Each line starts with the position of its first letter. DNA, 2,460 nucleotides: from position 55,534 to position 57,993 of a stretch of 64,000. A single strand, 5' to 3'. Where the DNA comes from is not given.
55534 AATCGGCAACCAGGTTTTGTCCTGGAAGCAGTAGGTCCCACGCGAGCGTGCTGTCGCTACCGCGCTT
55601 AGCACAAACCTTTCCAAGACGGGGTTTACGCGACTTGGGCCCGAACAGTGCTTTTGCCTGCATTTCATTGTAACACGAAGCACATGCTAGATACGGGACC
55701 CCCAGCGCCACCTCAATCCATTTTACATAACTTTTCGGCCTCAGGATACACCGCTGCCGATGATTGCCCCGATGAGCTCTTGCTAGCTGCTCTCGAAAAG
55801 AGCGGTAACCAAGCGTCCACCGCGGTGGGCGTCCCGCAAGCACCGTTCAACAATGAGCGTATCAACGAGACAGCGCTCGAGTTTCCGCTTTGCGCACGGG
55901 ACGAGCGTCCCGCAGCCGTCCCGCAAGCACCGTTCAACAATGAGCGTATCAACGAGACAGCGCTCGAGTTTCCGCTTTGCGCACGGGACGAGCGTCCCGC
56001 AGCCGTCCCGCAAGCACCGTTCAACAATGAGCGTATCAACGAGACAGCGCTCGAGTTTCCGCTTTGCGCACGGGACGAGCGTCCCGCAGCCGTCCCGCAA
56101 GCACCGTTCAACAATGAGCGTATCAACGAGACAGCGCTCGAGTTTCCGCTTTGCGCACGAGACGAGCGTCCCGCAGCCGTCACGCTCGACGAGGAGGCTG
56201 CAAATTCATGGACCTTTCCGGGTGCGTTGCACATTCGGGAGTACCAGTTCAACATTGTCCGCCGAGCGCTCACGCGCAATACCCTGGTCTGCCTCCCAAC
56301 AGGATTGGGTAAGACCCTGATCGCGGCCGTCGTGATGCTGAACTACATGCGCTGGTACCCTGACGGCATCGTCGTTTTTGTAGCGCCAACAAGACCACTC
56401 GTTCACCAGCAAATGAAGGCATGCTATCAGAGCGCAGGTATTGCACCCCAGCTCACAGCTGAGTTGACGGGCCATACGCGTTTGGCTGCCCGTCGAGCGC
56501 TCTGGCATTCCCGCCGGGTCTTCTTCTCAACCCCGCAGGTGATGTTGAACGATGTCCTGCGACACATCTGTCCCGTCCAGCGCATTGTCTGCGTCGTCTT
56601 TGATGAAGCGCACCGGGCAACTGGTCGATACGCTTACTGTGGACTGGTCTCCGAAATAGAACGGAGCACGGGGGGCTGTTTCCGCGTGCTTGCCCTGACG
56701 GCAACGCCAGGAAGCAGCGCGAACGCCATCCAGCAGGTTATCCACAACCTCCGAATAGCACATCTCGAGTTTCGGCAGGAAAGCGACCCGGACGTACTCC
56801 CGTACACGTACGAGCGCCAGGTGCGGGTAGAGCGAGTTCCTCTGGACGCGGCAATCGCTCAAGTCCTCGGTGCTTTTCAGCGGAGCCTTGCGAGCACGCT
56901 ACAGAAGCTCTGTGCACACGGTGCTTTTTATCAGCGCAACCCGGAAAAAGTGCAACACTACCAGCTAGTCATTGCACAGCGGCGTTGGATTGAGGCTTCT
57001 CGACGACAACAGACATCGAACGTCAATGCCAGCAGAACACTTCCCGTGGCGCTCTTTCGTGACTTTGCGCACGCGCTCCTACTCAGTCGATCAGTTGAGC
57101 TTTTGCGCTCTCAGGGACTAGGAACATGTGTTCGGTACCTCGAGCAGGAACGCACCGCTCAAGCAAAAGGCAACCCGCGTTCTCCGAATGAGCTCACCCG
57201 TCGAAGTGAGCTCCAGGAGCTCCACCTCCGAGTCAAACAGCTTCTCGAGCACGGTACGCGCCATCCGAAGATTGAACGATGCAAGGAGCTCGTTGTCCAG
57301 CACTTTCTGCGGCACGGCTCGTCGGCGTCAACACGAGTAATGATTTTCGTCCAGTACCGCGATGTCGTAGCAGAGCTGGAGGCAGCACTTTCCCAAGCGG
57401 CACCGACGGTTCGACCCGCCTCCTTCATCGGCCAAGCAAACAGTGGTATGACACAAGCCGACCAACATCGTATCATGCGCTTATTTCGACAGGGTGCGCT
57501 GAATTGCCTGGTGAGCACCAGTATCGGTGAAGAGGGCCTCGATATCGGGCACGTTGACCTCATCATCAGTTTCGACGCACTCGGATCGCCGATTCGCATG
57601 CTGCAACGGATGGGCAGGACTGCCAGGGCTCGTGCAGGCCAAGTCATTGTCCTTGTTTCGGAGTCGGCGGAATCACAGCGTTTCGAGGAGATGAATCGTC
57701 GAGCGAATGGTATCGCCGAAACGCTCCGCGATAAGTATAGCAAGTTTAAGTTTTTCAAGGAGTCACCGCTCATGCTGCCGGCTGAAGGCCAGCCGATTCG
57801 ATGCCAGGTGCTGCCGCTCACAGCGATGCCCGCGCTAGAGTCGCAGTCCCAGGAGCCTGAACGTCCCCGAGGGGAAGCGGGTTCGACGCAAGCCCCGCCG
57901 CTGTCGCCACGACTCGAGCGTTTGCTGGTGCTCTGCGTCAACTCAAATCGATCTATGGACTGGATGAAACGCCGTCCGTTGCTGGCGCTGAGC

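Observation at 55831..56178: Perfect 4x 87-bp coding tandem repeat at the N-terminus of the FANCM-like helicase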

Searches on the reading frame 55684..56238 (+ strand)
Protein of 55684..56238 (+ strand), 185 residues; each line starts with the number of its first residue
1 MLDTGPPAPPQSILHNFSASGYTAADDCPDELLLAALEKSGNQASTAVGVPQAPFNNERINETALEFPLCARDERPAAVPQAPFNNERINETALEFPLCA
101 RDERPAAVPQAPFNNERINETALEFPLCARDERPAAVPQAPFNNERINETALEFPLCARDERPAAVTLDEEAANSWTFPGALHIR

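Call 45: search_protein_families(library=pfam, proteins=[window:55684-56238:+], max_evalue=10)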
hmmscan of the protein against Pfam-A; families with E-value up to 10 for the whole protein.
window:55684-56238:+ (185 aa): 3 families
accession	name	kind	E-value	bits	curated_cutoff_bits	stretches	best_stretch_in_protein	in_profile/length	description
PF18447.7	FN3_7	-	0.0011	19.6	34.3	0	142-161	28-47/97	Fibronectin type III domain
PF14151.11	YfhD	-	0.0016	19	27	0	129-154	9-33/59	YfhD-like protein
PF09858.14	DUF2085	-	0.019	15.8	25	0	152-160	14-22/90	Predicted membrane protein (DUF2085)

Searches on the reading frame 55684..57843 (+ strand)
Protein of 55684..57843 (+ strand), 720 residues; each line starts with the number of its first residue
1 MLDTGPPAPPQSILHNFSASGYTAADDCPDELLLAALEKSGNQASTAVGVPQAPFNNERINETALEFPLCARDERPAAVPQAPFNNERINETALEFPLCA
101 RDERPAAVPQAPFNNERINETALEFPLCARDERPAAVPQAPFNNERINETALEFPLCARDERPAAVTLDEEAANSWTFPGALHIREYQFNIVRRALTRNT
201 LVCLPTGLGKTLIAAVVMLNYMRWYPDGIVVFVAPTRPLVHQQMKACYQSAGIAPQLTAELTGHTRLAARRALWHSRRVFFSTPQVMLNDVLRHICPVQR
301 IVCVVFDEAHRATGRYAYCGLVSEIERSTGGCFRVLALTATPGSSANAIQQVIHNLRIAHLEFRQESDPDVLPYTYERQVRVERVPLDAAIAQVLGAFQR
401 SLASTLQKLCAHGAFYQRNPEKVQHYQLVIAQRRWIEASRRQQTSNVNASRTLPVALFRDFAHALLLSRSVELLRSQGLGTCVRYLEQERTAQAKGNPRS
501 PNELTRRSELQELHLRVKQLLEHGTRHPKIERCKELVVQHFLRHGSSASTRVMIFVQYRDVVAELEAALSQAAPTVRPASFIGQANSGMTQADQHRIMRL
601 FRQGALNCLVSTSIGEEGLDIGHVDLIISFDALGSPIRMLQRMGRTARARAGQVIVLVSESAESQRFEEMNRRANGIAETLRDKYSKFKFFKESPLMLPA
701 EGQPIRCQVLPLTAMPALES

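Call 34: predict_structure(alignment_id=A1)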
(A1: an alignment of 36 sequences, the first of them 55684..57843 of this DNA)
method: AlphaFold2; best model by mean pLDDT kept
length: 720 residues; sequences in the alignment: 36
mean_pLDDT: 77.3   pTM: 0.74
mean pLDDT of the five models: 77.3, 75.0, 74.3, 74.1, 73.6
residues with pLDDT >= 90: 352; 70-90: 170; 50-70: 60; < 50: 138
segments of 3 or more residues with pLDDT < 50: 1-28, 40-140, 718-720
pLDDT, mean of each block of 10 residues (from residue 1): 36 30 43 53 35 30 27 29 29 29 35 34 30 38 59 73 90 91 85 95 90 95 97 90 87 90 93 97 97 97 97 96 97 95 90 96 92 81 94 95 96 95 93 92 76 84 96 90 93 84 89 96 94 97 88 89 94 96 75 88 92 59 82 62 55 86 87 90 88 86 83 56
secondary structure, 60 per line:
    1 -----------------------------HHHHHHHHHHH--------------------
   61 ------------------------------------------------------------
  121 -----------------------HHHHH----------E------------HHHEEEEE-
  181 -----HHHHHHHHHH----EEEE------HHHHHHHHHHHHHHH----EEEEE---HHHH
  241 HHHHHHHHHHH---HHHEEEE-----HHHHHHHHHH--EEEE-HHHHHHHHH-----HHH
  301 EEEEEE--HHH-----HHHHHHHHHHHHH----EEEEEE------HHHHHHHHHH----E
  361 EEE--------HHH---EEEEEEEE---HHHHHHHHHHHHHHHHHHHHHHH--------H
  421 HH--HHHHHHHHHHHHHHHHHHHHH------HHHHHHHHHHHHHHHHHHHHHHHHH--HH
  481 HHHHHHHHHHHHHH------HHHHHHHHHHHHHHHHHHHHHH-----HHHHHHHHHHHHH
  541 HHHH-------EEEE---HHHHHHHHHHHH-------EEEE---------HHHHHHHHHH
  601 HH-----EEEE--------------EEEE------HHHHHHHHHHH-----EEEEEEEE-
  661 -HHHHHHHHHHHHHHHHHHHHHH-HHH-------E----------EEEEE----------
elements in order (helices of 4 or more, strands of 3 or more residues): H30-40 H144-148 E175-179 H186-195 E200-203 H210-224 E229-233 H237-251 E258-261 H267-276 E279-282 H284-292 E301-306 H317-329 E334-339 H346-355 E360-363 E378-385 H389-411 H425-445 H452-476 H479-494 H501-522 H528-544 E552-555 H559-570 E578-581 H591-602 E608-611 E626-629 H636-646 E652-659 H662-683 E706-710
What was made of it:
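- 55759..55797 (+): Acidic helix motif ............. (residues 26-38), upstream of the array. It matches the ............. motif of animal FANCM N-termini. The array lengthens the linker between this motif and the helicase core. AlphaFold2 predicts a helix at 30-40 with low confidence (call 34).
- Disorder and context: the AlphaFold2 model has pLDDT below 50 for residues 40-140 (units 1-3), 73 for 151-160 and 90 for 161-170 (call 34). The extra copies lie in a predicted disordered region, where such motifs act (call 34).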

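Call 35: search_solved_structures(query=window:55684-57843:+, max_evalue=1e-10, show_alignments=1)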
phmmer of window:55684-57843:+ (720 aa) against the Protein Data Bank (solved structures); distinct sequences matched with E-value up to 1e-10: 49.
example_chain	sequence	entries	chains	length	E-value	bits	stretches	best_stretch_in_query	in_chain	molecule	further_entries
9el5_A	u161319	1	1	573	6.6e-121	407.8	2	173-517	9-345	Fanconi anemia group M protein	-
1wp9_A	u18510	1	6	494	3.3e-70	240.3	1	185-672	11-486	ATP-dependent RNA helicase, putative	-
7eld_A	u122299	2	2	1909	4.7e-25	91.1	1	184-409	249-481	Endoribonuclease Dicer homolog 1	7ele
5jb2_A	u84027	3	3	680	1.7e-24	89.3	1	180-679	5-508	LGP2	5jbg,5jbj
5jaj_A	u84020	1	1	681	1.7e-24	89.2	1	181-679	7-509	LGP2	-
9tel_A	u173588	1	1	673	6.7e-24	87.3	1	186-679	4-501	RNA helicase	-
8scz_A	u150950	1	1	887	8.8e-24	86.9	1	175-665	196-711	Antiviral innate immune response receptor RIG-I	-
4on9_A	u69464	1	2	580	1.3e-23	86.3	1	184-665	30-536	Probable ATP-dependent RNA helicase DDX58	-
3tbk_A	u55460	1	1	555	1.5e-23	86.1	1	183-669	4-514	RIG-I Helicase Domain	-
4a2p_A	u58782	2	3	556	2.1e-23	85.6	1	184-681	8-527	RETINOIC ACID INDUCIBLE PROTEIN I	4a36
6gpg_A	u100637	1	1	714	2.2e-23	85.6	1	185-665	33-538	Probable ATP-dependent RNA helicase DDX58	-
7jl1_A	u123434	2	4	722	2.7e-23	85.3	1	184-665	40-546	Antiviral innate immune response receptor RIG-I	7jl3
5e3h_A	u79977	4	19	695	2.9e-23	85.2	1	185-665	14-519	Probable ATP-dependent RNA helicase DDX58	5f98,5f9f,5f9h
6kyv_B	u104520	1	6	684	3.6e-23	84.8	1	185-665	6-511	Probable ATP-dependent RNA helicase DDX58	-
9tkv_A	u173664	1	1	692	5.1e-23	84.4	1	184-681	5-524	RNA helicase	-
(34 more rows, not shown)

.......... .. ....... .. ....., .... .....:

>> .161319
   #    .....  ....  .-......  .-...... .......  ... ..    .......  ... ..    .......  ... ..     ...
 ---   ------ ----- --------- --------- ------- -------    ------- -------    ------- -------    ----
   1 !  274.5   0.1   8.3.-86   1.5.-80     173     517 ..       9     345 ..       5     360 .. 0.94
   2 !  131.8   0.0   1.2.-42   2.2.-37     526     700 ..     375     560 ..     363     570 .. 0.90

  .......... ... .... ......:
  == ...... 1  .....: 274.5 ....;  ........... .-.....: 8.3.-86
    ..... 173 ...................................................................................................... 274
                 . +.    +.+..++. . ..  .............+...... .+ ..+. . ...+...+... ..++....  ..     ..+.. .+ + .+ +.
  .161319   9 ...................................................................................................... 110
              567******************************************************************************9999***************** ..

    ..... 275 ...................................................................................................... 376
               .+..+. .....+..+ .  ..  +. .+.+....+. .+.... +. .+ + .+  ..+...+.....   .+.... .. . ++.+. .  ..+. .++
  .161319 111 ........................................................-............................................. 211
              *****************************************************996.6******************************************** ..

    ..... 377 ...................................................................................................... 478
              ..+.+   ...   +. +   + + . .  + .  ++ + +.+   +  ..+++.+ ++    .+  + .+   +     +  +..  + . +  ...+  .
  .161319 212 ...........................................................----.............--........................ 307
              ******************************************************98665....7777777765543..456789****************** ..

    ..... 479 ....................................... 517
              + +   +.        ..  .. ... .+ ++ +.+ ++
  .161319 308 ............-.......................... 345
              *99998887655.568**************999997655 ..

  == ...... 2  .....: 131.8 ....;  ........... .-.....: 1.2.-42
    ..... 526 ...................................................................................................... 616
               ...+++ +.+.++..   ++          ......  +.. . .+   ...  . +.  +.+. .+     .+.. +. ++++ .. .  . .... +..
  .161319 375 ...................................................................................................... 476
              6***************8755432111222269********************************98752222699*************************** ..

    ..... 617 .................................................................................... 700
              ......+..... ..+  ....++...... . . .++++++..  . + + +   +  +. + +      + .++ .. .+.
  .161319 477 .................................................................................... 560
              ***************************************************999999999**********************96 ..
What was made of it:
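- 55684..60996 (+): Intronless ORF of 1770 aa plus stop. It is the FANCM/Mph1-family translocase of Cyanidioschyzon merolae 10D (BAM80883.1 / XP_005536919.1) and hosts the repeat. Best PDB hits: human FANCM 9el5 at E=6.6e-121 and Hef 1wp9 at 3.3e-70 (call 35).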

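Call 48: fold_search(model_id=the predicted structure, library=pdb)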
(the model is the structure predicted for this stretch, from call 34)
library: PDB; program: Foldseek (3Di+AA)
matches with E <= 10: 1687; with E <= 0.001: 930
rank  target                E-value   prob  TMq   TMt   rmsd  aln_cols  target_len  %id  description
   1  9el5_A                2.7e-51  1.00  0.69  0.92   2.9       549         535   40  FANCM translocase domain bound to DNA (released 2025-06-18)
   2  1wp9_A                6.0e-33  1.00  0.53  0.76   5.2       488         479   31  Crystal structure of Pyrococcus furiosus Hef helicase domain (released 2005-02-01)
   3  1wp9_C                1.9e-32  1.00  0.54  0.77   5.0       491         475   31  Crystal structure of Pyrococcus furiosus Hef helicase domain (released 2005-02-01)
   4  1wp9_B                2.2e-32  1.00  0.52  0.74   5.5       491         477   31  Crystal structure of Pyrococcus furiosus Hef helicase domain (released 2005-02-01)
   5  1wp9_D                5.2e-31  1.00  0.51  0.74   5.4       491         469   30  Crystal structure of Pyrococcus furiosus Hef helicase domain (released 2005-02-01)
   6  5f9f_E                7.5e-25  1.00  0.48  0.51   7.1       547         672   20  Crystal structure of RIG-I helicase-RD in complex with 24-mer blunt-end hairpin RNA (released 2016-01-13)
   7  6kyv_B                8.8e-25  1.00  0.48  0.51   7.0       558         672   19  Crystal Structure of RIG-I and hairpin RNA with G-U wobble base pairs (released 2020-09-23)
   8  9tm6_A                1.3e-24  1.00  0.52  0.56   6.0       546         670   19  Structure of duck RIG-I (delta CARDs) bound to 31-mer RNA mismatched hairpin with 5'pppG-C blunt end mimicking the inf (released 2025-12-31)
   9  9tl1_A                1.5e-24  1.00  0.53  0.55   6.0       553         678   19  Structure of duck RIG-I (delta CARDs) bound to 31-mer RNA mismatched hairpin with 5'ppA-U blunt end mimicking the infl (released 2025-12-31)
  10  5f9f_A                2.1e-24  1.00  0.48  0.51   7.3       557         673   20  Crystal structure of RIG-I helicase-RD in complex with 24-mer blunt-end hairpin RNA (released 2016-01-13)
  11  5f9f_I                2.5e-24  1.00  0.48  0.50   7.3       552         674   20  Crystal structure of RIG-I helicase-RD in complex with 24-mer blunt-end hairpin RNA (released 2016-01-13)
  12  9ku4_B                2.8e-24  1.00  0.48  0.51   7.3       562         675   19  Cryo-EM structure of E373A mutant RIG-I with 5'p-RNA (released 2025-12-03)
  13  7jl1_A                6.1e-24  1.00  0.47  0.51   7.8       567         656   21  Cryo-EM structure of RIG-I:dsRNA in complex with RIPLET PrySpry domain (monomer) (released 2020-12-09)
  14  7to0_A                6.8e-24  1.00  0.50  0.52   6.7       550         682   19  Cryo-EM structure of RIG-I in complex with OHdsRNA (released 2022-11-02)
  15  5f9f_G                9.4e-24  1.00  0.48  0.52   7.0       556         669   19  Crystal structure of RIG-I helicase-RD in complex with 24-mer blunt-end hairpin RNA (released 2016-01-13)
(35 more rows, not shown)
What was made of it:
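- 55684..60996 (+): Foldseek TM 0.92 to 9el5 (call 48).
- On FANCM / Mph1 / Hef translocase family (host gene): Foldseek gives TM 0.92, rmsd 2.9 Å and 40% identity to the FANCM translocase domain (call 48).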
